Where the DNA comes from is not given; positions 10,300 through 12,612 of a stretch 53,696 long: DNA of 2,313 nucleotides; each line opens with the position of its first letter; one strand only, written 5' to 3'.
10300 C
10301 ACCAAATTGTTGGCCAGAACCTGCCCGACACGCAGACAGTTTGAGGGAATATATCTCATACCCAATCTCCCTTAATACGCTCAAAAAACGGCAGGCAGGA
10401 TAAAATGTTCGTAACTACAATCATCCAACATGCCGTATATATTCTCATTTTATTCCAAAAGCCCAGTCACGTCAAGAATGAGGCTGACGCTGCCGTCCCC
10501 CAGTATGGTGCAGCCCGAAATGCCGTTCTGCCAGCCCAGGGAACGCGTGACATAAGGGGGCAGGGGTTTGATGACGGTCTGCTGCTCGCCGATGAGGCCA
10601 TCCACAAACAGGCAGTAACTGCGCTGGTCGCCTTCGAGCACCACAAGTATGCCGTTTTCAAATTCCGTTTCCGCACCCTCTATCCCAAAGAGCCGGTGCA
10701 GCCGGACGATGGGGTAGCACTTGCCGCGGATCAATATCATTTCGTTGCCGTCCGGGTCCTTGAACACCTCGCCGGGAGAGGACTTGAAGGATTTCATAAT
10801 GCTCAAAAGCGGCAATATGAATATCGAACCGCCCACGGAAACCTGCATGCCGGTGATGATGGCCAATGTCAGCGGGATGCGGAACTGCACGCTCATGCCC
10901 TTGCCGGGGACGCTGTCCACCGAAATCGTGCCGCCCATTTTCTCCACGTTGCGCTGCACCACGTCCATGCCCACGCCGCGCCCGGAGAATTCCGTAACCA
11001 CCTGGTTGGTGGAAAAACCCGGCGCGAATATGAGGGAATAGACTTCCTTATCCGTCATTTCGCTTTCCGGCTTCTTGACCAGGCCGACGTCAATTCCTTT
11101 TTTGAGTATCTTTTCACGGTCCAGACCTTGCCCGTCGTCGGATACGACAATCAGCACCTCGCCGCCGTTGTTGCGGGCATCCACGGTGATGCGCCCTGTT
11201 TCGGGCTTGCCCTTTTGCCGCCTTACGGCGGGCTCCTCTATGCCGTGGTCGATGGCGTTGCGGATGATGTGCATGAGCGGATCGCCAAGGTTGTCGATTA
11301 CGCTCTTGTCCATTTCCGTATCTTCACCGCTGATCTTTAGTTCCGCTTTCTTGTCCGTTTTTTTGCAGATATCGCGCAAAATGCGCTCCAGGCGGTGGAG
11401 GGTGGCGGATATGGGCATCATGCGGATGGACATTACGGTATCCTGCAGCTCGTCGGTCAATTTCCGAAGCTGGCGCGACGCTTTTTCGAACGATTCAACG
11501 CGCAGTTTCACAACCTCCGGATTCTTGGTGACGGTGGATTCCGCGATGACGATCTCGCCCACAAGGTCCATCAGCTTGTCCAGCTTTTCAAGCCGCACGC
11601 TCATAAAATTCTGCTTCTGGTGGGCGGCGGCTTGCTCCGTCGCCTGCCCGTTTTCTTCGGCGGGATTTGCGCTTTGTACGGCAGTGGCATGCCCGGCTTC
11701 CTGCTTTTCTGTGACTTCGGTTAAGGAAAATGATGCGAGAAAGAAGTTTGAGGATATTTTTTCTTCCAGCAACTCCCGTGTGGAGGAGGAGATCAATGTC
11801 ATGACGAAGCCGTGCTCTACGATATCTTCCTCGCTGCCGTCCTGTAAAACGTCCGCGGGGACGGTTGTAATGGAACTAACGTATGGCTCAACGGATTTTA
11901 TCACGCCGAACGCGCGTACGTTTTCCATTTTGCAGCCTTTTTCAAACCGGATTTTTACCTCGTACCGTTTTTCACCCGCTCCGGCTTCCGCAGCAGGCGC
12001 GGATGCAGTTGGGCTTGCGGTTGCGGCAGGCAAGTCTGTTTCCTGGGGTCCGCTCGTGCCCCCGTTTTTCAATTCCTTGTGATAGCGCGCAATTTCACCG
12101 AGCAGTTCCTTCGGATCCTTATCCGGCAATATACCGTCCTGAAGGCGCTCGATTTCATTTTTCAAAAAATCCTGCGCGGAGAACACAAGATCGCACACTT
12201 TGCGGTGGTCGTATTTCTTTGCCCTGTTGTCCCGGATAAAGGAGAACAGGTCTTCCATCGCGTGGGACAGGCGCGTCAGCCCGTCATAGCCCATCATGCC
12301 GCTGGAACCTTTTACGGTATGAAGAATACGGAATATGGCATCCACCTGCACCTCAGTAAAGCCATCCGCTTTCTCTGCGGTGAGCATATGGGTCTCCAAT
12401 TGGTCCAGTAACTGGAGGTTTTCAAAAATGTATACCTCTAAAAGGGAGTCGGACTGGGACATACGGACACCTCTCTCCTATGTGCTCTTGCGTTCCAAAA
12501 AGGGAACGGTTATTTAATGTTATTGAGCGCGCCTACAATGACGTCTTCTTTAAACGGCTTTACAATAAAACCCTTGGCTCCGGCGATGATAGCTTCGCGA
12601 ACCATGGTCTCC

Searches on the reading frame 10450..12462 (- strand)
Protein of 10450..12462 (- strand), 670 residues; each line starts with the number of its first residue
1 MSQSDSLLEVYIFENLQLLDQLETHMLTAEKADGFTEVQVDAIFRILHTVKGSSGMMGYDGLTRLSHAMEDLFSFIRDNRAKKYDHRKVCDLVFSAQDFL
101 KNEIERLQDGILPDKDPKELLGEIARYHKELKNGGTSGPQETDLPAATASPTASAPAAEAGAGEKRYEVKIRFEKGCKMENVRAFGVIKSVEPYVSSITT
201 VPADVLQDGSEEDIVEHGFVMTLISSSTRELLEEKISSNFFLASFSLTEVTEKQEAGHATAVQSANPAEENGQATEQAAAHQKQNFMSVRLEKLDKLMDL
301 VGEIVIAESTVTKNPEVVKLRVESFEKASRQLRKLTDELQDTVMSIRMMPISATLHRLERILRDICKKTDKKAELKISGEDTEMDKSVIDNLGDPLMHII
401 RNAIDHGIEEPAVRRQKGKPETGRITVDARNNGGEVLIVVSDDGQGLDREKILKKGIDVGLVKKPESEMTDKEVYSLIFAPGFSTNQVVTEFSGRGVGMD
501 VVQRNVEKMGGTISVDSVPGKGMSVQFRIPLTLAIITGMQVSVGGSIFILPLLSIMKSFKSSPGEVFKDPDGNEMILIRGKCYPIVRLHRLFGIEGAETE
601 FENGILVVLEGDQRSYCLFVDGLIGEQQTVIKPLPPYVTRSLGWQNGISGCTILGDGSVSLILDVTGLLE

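Call 63: search_protein_families(library=pfam, proteins=[window:10450-12462:-], max_evalue=0.0001)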
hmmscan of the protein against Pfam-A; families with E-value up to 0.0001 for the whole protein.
window:10450-12462:- (670 aa): 5 families
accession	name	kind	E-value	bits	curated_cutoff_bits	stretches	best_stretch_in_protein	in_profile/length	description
PF01584.24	CheW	-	1.9e-23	83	23.5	1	538-669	2-134/138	CheW-like domain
PF02518.31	HATPase_c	-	8.7e-21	74.9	26.4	1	394-532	4-110/111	Histidine kinase-, DNA gyrase B-, and HSP90-like ATPase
PF02895.20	H-kinase_dim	-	1.1e-14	55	23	1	286-346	3-68/68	Signal transducing histidine kinase, homodimeric domain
PF01627.28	Hpt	-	1.3e-14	54.6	24.6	1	7-109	2-83/84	Hpt domain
PF07194.16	P2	-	2.6e-12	47.1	23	1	167-248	2-80/81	P2 response regulator binding domain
